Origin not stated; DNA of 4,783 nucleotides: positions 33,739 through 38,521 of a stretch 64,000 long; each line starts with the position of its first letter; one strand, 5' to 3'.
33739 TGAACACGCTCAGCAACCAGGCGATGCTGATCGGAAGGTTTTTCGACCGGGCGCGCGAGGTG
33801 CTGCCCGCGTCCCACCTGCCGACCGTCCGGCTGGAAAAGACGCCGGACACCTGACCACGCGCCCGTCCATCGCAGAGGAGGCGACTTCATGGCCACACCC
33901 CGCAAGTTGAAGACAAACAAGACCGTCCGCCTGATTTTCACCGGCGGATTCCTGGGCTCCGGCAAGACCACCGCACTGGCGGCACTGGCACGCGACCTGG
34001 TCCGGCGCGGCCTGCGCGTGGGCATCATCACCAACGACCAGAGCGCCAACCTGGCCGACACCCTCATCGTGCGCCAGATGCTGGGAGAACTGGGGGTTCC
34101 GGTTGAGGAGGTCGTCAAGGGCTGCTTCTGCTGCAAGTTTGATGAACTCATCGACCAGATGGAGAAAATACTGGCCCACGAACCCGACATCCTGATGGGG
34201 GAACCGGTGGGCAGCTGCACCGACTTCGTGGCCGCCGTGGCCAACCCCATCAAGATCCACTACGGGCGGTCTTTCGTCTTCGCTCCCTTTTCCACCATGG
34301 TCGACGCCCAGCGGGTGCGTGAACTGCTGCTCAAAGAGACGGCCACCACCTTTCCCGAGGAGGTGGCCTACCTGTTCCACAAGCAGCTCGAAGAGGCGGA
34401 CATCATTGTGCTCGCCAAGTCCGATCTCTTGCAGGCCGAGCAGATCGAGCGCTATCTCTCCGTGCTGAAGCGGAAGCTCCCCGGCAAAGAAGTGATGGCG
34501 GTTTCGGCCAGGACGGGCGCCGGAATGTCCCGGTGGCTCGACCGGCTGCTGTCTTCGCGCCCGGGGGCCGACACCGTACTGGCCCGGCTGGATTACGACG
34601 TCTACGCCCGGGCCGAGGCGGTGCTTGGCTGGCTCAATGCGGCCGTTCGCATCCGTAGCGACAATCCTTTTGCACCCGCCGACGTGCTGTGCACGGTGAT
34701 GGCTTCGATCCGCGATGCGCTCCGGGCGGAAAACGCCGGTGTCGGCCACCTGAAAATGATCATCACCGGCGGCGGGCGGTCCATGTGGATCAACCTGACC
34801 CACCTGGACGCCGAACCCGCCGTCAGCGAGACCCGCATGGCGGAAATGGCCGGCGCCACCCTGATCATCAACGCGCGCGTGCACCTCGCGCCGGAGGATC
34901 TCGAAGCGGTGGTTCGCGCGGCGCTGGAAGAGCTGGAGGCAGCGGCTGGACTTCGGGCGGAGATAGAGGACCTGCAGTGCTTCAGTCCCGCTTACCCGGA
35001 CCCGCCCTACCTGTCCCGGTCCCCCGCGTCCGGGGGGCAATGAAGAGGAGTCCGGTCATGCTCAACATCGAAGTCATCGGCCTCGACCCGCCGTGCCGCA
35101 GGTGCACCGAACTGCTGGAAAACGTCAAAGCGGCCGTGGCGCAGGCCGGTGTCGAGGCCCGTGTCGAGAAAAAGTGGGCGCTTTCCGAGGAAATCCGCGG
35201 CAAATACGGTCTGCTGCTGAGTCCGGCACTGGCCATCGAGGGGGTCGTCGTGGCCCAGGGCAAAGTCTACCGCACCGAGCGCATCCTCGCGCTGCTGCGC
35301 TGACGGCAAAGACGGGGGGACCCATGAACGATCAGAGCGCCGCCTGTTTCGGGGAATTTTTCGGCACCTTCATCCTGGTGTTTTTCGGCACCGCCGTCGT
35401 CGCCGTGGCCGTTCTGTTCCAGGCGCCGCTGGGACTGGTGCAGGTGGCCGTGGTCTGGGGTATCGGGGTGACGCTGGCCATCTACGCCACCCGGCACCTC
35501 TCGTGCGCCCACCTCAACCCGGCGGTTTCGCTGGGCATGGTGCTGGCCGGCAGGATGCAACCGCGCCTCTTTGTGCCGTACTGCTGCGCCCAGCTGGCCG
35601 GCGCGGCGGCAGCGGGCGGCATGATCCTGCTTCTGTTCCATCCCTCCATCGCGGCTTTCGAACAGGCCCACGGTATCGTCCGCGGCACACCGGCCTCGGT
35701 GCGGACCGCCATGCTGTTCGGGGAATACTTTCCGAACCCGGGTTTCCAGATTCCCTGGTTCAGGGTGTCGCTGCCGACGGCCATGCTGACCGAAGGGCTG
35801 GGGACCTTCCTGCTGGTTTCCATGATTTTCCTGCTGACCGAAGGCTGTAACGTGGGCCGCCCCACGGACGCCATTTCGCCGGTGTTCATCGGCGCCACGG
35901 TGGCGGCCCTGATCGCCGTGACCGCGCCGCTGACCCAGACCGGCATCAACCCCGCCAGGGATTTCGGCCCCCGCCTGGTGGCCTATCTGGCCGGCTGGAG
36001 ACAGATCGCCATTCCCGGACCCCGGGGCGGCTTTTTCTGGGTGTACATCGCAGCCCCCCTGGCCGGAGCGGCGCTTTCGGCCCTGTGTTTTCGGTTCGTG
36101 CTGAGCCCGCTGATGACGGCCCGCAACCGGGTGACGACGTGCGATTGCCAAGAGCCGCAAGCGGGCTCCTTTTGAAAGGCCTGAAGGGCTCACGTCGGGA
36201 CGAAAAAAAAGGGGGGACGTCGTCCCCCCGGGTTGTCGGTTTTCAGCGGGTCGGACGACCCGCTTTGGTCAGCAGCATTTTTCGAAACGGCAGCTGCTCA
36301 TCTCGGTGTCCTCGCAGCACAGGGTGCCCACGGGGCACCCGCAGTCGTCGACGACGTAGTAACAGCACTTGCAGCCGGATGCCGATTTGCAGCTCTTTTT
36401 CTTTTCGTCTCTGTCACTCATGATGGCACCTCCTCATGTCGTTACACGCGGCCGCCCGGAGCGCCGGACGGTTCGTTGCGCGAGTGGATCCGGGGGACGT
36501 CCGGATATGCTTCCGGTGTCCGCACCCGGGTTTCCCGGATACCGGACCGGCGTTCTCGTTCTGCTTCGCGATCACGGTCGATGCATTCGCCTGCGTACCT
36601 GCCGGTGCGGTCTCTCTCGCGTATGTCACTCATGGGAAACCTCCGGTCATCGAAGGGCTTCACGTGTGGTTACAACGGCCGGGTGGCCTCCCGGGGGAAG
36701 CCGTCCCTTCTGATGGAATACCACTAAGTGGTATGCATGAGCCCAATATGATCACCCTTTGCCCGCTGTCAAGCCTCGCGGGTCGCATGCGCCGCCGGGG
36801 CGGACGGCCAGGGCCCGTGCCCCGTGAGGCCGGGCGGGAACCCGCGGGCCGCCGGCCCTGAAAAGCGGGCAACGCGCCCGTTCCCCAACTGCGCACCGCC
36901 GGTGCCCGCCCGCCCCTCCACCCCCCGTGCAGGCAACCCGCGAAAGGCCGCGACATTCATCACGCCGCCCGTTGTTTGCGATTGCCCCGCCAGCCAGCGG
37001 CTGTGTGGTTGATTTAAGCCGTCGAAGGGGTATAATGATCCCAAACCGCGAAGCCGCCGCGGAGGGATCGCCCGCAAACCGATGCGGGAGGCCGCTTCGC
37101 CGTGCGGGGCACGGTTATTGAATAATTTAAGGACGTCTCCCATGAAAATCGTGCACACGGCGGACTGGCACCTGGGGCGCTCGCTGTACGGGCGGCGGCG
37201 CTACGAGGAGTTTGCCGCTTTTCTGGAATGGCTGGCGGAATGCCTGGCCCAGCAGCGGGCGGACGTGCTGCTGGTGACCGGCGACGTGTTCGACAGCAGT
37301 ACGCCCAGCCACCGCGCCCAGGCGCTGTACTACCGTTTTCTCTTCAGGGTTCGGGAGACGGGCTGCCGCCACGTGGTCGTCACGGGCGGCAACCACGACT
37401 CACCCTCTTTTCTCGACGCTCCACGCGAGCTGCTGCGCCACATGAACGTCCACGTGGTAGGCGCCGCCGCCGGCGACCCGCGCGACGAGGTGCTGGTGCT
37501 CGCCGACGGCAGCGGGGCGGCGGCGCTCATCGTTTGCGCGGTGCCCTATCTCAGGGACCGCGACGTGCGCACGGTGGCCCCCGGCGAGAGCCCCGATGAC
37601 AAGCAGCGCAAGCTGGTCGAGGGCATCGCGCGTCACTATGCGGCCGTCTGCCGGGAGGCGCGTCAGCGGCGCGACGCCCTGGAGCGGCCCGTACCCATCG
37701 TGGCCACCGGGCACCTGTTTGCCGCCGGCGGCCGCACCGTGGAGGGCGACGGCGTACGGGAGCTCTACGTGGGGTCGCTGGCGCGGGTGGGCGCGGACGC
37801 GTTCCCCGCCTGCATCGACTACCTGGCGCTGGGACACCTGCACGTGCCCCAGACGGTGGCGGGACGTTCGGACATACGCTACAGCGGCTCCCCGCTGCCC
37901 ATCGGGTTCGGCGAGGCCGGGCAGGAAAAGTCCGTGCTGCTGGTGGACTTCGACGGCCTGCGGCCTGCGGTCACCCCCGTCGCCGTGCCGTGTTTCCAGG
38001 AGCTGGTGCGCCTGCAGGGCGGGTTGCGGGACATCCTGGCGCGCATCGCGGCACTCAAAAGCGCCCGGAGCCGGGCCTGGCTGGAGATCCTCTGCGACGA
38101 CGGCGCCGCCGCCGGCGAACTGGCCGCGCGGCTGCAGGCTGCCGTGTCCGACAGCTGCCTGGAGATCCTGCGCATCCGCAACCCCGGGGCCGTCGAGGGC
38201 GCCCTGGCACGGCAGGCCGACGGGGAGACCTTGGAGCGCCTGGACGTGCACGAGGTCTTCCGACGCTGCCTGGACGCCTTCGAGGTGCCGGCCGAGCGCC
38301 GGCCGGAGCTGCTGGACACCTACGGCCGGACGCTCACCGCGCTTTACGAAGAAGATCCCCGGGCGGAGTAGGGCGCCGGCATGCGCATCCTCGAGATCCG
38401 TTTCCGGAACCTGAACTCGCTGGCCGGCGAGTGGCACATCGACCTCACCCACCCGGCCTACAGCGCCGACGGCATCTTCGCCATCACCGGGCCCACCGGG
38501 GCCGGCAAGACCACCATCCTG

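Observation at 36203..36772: Complete minus-strand transcription unit with no usable call in the ORF track, encoding a charged 63-aa protein and an 11-Cys 50-aa peptide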

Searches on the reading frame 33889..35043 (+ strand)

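Call 3: search_protein_families(library=pfam, proteins=[window:33889-35043:+], max_evalue=1)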
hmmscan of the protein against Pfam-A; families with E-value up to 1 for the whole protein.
window:33889-35043:+ (384 aa): 18 families
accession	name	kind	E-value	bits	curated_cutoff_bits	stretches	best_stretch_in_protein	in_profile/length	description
PF02492.25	cobW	-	1.1e-23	84.2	20.7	1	18-201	5-177/180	CobW/HypB/UreG, nucleotide-binding domain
PF03308.22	MeaB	-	1.6e-06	27.7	23.1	1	10-54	31-74/273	Methylmalonyl Co-A mutase-associated GTPase MeaB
PF25199.1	nSTAND_NTPase5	-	5.3e-06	26.8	34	1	8-63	36-92/145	Novel STAND NTPase 5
PF01656.29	CbiA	-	2.3e-05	24.8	25.4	1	23-182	9-54/125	CobQ/CobB/MinD/ParA nucleotide binding domain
PF13401.12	AAA_22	-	0.00045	21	27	1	18-92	10-76/130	AAA domain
PF02374.21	ArsA_ATPase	-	0.00064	19.5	24.3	1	14-59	2-47/305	Anion-transporting ATPase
PF03205.20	MobB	-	0.0016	18.8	26.6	1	20-52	6-38/133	Molybdopterin guanine dinucleotide synthesis protein B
PF00448.28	SRP54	-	0.0045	17.1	22.7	1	19-51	7-39/196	SRP54-type protein, GTPase domain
PF13191.12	AAA_16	-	0.0072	17.3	32.6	1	15-71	26-85/167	AAA ATPase domain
PF07015.17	VirC1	-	0.015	15.1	24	1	23-55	12-44/231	VirC1 protein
PF25201.1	nSTAND6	-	0.027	15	27.7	0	189-274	7-93/148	Novel STAND NTPase 6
PF13614.12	AAA_31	-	0.038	14.4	27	1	23-59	12-48/177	AAA domain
PF13604.12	AAA_30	-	0.066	13.4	27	1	15-53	20-58/191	AAA domain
PF02606.20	LpxK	-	0.07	12.7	27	1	23-48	47-72/328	Tetraacyldisaccharide-1-P 4'-kinase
PF13671.12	AAA_33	-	0.13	13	27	1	15-37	1-23/143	AAA domain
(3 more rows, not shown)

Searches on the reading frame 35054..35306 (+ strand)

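Call 3: search_protein_families(library=pfam, proteins=[window:35054-35306:+], max_evalue=1)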
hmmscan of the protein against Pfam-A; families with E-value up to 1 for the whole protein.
window:35054-35306:+ (84 aa): 0 families

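Call 4: search_protein_families(library=ncbifam, proteins=[window:35054-35306:+], max_evalue=1)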
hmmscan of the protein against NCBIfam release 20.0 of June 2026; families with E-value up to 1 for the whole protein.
window:35054-35306:+ (84 aa): 0 families
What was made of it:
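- On RiPP precursor: No NCBIfam or Pfam hit (calls 3, 4).
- No NCBIfam precursor family matches (call 4).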

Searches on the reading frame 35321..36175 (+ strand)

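Call 3: search_protein_families(library=pfam, proteins=[window:35321-36175:+], max_evalue=1)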
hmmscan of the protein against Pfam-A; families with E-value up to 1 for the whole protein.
window:35321-36175:+ (284 aa): 1 family
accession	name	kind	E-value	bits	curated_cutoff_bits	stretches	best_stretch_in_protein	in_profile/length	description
PF00230.25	MIP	-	6.7e-39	134.4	25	1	7-257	9-222/222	Major intrinsic protein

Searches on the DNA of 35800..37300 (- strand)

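Call 5: search_rna_families(source=window, start=35800, end=37300, threshold=evalue, max_evalue=1)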
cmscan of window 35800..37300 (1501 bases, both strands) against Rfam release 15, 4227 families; matches with E-value up to 1: 2.
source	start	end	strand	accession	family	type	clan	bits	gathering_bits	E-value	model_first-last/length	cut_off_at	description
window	36482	36545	+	RF03017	RT-13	Gene; sRNA;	-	24.1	69.1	0.068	1-67/67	no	RT-13 RNA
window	36197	36271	+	RF02423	Bp1_781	Gene; sRNA;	-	14.3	80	0.56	1-230/230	no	Burkholderia sRNA Bp1_Cand871_SIPHT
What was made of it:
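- On Known cis-regulatory RNA (Rfam): Only chance-level hits: RT-13 at E = 0.068 on the opposite strand (call 5).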

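Call 72: search_rna_families(sources=[L002, L003, L134, L135], threshold=evalue, max_evalue=1)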
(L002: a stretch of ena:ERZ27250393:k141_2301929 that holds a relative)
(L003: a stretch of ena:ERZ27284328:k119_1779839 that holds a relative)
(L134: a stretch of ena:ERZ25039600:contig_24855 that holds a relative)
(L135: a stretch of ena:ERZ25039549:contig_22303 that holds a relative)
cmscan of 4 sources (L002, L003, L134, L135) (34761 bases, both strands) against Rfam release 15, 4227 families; matches with E-value up to 1: 1.
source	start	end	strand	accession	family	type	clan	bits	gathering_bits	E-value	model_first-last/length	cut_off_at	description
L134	397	503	-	RF00223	IRES_Bip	Cis-reg; IRES;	-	20.7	40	0.024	1-263/263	no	bip internal ribosome entry site (IRES)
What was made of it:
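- On Known cis-regulatory RNA (Rfam): Nothing was found in the leaders of other members (call 72).
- Tried and rejected: Rfam on the leaders: nothing (calls 5, 72).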

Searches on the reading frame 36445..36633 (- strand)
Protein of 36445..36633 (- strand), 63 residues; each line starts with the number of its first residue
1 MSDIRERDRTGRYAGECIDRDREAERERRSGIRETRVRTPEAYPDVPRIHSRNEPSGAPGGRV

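Call 3: search_protein_families(library=pfam, proteins=[window:36445-36633:-], max_evalue=1)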
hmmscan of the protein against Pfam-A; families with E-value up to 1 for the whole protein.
seq(63 aa): 1 family
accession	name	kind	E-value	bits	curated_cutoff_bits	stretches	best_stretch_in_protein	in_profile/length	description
PF13054.11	DUF3915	-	0.14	12.5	26.9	1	13-39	15-41/126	Protein of unknown function (DUF3915)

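Call 4: search_protein_families(library=ncbifam, proteins=[window:36445-36633:-], max_evalue=1)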
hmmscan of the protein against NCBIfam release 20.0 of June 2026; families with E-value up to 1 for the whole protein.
seq(63 aa): 0 families

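Call 22: find_homologous_proteins(query=window:36445-36633:-, max_evalue=10)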
Query seq(63 aa) (63 aa): 2 proteins with E <= 10 among 2 candidates.
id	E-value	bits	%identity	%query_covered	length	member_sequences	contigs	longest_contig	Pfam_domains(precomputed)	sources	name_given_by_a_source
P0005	7.9e-33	129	100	100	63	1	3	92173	-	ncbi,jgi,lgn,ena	-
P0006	1.7e-20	90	73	100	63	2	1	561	-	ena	-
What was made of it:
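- It is an orphan with only two clusters in about 15 billion proteins (call 22).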

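Call 23: find_encoding_contigs(protein=P0006, flank=10000)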
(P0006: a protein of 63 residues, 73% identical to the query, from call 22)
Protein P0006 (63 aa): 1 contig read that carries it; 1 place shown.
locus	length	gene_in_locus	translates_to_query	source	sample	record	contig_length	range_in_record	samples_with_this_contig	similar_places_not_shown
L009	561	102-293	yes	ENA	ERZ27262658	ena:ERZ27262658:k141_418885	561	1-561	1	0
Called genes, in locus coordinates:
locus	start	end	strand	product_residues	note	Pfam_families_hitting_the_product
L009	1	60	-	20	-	?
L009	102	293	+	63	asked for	-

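Call 75: search_protein_families(library=padloc, proteins=[window:36445-36633:-], max_evalue=1)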
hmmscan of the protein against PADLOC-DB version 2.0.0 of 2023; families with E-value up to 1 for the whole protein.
seq(63 aa): 0 families

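Call 76: search_protein_families(library=phrogs, proteins=[window:36445-36633:-], max_evalue=1)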
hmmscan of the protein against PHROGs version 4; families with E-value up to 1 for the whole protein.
seq(63 aa): 1 family
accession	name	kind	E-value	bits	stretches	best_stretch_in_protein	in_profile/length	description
phrog_33759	-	unknown function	0.039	15.3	1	9-42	48-80/109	-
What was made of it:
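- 36442..36633 (-): ORF63: a 63-aa charged protein, mostly disordered with one predicted helix. Clade-restricted gene. No family match (calls 3, 4, 75, 76).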

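Call 83: predict_structure(alignment_id=A5)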
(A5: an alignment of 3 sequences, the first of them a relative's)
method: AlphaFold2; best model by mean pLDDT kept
length: 63 residues; sequences in the alignment: 3
mean_pLDDT: 57.0   pTM: 0.23
mean pLDDT of the five models: 57.0, 54.8, 52.5, 50.9, 50.5
residues with pLDDT >= 90: 0; 70-90: 0; 50-70: 55; < 50: 8
segments of 3 or more residues with pLDDT < 50: 59-63
pLDDT, mean of each block of 10 residues (from residue 1): 55 60 62 58 59 52 46
secondary structure, 60 per line:
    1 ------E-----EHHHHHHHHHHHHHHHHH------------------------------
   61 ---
elements in order: H14-30
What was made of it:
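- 36442..36633 (-): AF2 pLDDT is 57, with a helix at residues 14-30 (call 83).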

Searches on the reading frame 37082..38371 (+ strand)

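Call 3: search_protein_families(library=pfam, proteins=[window:37082-38371:+], max_evalue=1)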
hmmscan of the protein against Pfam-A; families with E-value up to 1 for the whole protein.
window:37082-38371:+ (429 aa): 4 families
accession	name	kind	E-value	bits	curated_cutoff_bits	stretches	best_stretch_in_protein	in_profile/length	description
PF00149.33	Metallophos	-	3.9e-13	50.7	21.5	1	21-119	1-81/191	Calcineurin-like phosphoesterase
PF12320.13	SbcD_C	-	2.6e-12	47.4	24.4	1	304-398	1-91/94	Type 5 capsule protein repressor C-terminal domain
PF12850.12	Metallophos_2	-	0.0098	16.4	27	1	21-129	1-60/154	Calcineurin-like phosphoesterase superfamily domain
PF18854.6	baeRF_family10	-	0.3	11.8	27.1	0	91-140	88-137/143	Bacterial archaeo-eukaryotic release factor family 10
